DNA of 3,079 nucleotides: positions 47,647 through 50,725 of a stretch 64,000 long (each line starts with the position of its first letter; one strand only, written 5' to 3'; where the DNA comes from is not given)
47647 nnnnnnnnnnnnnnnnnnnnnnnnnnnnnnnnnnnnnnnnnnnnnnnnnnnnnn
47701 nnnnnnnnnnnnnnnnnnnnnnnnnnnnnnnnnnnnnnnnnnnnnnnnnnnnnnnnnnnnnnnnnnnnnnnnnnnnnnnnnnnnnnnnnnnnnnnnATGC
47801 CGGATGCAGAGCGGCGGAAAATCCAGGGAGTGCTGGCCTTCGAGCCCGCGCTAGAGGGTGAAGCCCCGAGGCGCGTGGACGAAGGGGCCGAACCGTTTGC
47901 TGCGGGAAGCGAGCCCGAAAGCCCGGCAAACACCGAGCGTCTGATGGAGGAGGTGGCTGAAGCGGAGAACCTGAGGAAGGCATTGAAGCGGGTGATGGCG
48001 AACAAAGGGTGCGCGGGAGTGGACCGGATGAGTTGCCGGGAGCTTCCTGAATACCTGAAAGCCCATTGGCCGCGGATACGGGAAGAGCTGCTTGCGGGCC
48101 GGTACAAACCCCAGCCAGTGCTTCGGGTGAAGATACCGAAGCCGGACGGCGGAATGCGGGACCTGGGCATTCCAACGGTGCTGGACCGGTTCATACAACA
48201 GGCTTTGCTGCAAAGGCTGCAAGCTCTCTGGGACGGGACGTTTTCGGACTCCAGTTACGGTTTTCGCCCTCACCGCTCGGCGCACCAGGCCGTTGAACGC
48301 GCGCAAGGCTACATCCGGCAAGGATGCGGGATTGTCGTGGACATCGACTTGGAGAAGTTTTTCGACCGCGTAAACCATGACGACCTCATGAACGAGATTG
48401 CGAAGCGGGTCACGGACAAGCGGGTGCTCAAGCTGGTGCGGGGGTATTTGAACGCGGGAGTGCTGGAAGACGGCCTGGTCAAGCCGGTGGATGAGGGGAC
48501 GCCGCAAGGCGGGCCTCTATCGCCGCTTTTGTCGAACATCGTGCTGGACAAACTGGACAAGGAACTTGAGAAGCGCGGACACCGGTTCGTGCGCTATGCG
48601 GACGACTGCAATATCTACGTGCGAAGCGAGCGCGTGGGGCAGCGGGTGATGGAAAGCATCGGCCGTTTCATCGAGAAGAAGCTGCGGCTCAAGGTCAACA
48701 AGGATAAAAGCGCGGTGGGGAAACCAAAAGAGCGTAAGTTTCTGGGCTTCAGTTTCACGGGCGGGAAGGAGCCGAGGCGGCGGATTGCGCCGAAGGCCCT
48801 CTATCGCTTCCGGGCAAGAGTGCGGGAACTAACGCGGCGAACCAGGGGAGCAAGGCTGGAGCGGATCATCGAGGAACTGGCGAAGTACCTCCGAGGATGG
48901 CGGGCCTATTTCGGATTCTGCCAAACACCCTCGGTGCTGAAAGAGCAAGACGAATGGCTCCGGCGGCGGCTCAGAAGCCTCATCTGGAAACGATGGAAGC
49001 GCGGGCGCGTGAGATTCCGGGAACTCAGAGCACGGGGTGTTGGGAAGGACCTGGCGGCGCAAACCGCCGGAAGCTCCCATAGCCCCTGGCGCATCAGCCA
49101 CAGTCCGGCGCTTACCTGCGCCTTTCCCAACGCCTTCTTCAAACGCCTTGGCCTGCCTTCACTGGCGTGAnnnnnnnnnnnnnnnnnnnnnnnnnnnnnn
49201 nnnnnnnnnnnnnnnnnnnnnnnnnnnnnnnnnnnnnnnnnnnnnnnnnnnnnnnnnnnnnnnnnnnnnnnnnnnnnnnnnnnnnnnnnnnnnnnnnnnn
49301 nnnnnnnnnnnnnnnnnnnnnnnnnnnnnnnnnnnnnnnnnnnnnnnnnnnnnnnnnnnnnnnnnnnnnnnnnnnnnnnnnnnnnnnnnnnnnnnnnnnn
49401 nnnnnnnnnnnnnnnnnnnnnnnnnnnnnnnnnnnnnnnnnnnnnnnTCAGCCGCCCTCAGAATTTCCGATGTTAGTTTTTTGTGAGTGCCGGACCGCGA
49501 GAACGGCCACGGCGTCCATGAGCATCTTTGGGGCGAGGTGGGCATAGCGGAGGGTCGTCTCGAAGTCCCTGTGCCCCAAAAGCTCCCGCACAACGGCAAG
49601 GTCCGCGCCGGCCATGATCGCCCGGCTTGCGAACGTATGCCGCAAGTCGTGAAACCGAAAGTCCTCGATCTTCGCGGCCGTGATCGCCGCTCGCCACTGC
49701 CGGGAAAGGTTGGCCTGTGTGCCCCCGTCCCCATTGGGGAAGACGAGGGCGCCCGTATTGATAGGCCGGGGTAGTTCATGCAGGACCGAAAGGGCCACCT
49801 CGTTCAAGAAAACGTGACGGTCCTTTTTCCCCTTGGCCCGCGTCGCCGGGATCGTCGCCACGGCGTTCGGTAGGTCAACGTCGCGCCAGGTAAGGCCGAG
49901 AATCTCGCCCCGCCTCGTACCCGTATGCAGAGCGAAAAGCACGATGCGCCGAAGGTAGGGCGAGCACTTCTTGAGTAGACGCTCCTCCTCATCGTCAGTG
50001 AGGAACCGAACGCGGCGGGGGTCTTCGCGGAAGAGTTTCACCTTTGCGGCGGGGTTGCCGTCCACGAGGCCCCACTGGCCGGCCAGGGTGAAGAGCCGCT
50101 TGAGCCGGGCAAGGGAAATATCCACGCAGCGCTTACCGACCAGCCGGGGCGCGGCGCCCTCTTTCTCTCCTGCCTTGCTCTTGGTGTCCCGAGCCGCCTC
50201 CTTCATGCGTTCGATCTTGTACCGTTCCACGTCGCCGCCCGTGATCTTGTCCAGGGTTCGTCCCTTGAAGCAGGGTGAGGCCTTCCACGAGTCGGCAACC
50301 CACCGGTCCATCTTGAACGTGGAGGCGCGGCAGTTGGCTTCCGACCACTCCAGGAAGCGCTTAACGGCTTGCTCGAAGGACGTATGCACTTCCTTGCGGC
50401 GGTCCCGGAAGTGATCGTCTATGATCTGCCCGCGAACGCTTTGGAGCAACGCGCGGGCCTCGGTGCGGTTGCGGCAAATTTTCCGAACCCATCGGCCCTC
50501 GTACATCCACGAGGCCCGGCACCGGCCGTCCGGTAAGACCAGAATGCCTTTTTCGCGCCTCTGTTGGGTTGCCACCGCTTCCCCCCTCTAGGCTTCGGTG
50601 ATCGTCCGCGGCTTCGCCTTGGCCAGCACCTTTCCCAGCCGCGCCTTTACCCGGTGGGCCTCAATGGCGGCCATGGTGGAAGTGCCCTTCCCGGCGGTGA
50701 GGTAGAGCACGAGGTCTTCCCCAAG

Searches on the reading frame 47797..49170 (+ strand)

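Call 87: search_protein_families(library=pfam, proteins=[window:47797-49170:+], max_evalue=0.001)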
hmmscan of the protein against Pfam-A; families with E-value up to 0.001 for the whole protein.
window:47797-49170:+ (457 aa): 2 families
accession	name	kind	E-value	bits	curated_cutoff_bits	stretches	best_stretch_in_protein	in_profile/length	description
PF00078.32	RVT_1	-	2.3e-43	148.7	29.6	1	113-319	1-204/205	Reverse transcriptase (RNA-dependent DNA polymerase)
PF08388.16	GIIM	-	4.8e-20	71.7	23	1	337-412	3-78/80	Group II intron, maturase-specific domain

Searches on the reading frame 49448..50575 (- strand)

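Call 87: search_protein_families(library=pfam, proteins=[window:49448-50575:-], max_evalue=0.001)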
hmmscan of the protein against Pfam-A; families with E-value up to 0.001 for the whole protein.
window:49448-50575:- (375 aa): 1 family
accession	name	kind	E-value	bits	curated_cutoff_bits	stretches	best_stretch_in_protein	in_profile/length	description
PF00589.27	Phage_integrase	-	5.7e-31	108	27.1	1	191-349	2-170/172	Phage integrase family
